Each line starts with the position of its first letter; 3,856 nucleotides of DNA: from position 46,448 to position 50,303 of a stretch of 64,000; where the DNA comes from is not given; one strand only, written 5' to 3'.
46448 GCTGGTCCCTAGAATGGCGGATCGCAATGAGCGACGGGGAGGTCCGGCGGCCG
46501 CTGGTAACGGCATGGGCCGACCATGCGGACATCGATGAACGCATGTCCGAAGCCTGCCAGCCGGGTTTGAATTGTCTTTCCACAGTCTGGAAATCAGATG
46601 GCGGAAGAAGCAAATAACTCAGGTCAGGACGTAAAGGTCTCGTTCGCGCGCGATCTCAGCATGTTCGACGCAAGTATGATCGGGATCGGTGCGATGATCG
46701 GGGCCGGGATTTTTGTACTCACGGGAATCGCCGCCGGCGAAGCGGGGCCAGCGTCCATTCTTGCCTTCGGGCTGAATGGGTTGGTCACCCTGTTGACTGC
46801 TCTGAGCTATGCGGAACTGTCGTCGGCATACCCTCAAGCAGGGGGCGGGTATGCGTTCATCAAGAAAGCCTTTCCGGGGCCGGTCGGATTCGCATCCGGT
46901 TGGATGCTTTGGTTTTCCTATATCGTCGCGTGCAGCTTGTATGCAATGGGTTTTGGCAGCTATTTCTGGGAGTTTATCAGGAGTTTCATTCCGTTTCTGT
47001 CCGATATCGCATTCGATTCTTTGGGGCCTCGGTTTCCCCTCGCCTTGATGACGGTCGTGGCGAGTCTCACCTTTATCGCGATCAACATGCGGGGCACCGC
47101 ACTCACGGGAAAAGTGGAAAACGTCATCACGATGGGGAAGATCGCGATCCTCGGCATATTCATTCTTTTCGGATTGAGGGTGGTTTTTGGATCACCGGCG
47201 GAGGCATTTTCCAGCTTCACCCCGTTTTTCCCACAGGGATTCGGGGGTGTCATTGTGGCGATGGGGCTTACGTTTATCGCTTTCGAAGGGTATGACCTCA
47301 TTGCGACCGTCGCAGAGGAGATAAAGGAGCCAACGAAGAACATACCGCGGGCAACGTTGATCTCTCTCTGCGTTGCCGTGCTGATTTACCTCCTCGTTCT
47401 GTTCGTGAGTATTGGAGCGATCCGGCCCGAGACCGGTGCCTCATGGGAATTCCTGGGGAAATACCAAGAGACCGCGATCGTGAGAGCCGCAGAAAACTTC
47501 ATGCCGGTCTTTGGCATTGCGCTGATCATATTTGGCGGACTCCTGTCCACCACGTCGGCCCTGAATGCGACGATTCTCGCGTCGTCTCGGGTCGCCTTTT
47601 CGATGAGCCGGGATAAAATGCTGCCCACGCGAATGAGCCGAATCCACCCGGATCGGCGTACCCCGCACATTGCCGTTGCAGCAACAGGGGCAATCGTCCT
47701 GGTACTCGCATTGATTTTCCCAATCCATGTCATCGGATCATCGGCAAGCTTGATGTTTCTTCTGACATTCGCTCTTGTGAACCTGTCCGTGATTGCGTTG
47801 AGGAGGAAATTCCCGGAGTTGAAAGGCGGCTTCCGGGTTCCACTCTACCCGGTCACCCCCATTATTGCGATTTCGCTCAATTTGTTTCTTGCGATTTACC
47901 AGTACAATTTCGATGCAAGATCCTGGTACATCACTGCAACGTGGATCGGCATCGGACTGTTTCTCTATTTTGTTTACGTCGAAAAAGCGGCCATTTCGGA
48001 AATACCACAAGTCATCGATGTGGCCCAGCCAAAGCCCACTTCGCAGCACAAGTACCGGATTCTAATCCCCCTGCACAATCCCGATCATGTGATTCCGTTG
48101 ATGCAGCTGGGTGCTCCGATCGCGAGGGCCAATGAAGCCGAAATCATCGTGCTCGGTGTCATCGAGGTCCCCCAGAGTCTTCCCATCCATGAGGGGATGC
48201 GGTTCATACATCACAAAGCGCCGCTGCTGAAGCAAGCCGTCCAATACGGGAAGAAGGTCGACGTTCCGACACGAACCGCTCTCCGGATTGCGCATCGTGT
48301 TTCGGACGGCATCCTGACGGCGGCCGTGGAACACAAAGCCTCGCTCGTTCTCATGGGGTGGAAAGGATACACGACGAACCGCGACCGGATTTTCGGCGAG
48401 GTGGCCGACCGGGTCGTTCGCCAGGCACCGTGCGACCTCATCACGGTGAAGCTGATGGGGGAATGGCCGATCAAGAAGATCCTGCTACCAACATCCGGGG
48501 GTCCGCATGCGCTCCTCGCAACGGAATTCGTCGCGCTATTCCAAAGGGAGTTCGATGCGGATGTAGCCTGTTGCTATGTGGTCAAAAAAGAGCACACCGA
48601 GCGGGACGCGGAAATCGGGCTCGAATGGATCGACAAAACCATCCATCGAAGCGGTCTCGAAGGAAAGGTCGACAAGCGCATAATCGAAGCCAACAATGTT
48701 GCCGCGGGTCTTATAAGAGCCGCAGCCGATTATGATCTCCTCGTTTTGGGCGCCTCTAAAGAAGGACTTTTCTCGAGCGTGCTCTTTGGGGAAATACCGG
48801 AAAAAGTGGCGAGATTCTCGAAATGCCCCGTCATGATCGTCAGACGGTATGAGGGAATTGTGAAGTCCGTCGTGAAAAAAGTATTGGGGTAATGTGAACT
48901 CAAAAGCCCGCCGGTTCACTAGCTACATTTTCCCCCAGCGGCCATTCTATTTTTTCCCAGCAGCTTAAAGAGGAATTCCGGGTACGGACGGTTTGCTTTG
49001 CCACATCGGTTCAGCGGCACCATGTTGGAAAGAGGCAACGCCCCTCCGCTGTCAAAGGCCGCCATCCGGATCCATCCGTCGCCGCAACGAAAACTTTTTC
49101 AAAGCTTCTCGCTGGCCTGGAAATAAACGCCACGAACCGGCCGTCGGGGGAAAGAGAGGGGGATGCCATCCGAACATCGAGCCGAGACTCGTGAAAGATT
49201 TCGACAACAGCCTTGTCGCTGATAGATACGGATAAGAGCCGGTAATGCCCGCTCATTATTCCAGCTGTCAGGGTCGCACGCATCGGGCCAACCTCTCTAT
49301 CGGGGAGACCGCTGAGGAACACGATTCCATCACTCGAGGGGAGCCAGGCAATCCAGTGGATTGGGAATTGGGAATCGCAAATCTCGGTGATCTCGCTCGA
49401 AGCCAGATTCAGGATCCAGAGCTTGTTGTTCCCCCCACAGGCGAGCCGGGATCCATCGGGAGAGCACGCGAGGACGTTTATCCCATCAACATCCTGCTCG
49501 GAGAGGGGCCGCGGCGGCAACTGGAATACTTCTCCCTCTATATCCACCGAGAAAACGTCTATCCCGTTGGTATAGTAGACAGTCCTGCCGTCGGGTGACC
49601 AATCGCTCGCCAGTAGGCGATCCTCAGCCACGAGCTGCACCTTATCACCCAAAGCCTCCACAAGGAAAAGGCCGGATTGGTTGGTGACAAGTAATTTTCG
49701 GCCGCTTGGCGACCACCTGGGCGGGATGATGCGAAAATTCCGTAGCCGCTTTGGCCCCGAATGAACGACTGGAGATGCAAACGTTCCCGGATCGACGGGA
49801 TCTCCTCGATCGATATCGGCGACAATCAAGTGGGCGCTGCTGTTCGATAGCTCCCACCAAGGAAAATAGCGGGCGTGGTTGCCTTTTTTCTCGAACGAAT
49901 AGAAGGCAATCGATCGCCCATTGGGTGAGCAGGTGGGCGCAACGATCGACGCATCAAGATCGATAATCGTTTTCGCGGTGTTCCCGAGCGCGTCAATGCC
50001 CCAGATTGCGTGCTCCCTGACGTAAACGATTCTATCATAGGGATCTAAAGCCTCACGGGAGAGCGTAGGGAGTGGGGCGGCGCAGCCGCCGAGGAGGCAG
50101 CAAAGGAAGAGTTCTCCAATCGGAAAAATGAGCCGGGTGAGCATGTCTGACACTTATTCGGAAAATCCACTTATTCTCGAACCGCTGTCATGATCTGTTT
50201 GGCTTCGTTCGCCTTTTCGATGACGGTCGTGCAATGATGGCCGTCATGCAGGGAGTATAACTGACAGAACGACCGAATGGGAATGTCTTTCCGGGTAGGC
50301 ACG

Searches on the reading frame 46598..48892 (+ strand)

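Call 25: search_protein_families(library=ncbifam, proteins=[window:46598-48892:+], max_evalue=0.00001)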
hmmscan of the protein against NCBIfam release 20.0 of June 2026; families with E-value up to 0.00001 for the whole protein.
window:46598-48892:+ (764 aa): 28 families (the best 25 are shown)
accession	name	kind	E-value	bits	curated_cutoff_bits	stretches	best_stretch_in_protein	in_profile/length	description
TIGR00909.1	2A0306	subfamily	1e-107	360.8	556.8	1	17-460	2-429/429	amino acid transporter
NF053761.1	BrChAATpBcaP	equivalog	4.1e-79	266.8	690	1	13-465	17-456/460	branched-chain amino acid transporter BcaP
TIGR00906.1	2A0303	subfamily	1.1e-44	152.8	681.7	1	15-404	28-429/602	cationic amino acid transport permease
TIGR00911.1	2A0308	subfamily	8.4e-40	136.7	701.8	1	6-463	36-478/505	L-type amino acid transporter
TIGR00908.1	2A0305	equivalog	2.6e-29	102.4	381.75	1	64-466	53-435/442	ethanolamine permease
TIGR01773.1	GABAperm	equivalog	1.3e-26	93.4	678.1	1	19-425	13-411/452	GABA permease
TIGR00905.1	2A0302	subfamily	5.9e-26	91.3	409.05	1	17-382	6-353/473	basic amino acid/polyamine antiporter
NF007566.0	PRK10197.1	equivalog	4e-25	88.5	871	1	24-433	18-419/466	GABA permease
NF008466.1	PRK11357.1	equivalog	3.8e-24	85.4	800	1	17-440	7-414/446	fructoselysine/psicoselysine transporter FrlA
TIGR00913.1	2A0310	subfamily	4.5e-24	85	578.7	1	20-368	4-351/480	amino acid permease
NF008245.0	PRK11021.1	equivalog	1e-22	80.8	284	1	31-376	19-336/419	L-methionine/branched-chain amino acid transporter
NF008484.0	PRK11387.1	equivalog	1.3e-21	77.1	716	1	13-460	9-449/471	S-methylmethionine permease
NF008272.0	PRK11049.1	equivalog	2.5e-18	66.3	732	1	9-462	12-461/470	D-serine/D-alanine/glycine transporter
TIGR00907.1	2A0304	subfamily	1e-17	64.2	598.3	1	11-398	5-394/482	amino acid permease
NF007876.0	PRK10580.1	equivalog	2.3e-17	63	736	1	14-462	5-447/457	proline-specific permease ProY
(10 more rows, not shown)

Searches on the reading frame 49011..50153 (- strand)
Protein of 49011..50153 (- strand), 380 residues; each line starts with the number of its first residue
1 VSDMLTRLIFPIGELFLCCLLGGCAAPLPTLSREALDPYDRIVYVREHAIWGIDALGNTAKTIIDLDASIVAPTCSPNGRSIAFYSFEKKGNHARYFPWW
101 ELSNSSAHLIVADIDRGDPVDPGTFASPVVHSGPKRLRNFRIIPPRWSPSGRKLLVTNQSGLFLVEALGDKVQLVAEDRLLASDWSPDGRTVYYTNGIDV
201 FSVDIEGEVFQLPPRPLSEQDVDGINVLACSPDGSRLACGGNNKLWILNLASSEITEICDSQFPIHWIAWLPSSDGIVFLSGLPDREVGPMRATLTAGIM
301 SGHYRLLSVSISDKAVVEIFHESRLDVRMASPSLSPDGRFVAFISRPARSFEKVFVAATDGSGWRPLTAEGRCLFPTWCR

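Call 81: search_protein_families(library=pfam, proteins=[window:49011-50153:-], max_evalue=0.0001)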
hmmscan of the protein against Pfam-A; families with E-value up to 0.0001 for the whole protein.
window:49011-50153:- (380 aa): 3 families
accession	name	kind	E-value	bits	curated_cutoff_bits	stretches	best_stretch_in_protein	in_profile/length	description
PF07676.18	PD40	-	2.8e-14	53.1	20.9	0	71-92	12-33/38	WD40-like Beta Propeller Repeat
PF00930.27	DPPIV_N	-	1.1e-06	28.1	22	0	222-259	42-79/354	Dipeptidyl peptidase IV (DPP IV) N-terminal region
PF24817.1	WD40_WDHD1_1st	-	4.2e-05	23.3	109.9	0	173-279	174-282/291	WDHD1 first WD40 domain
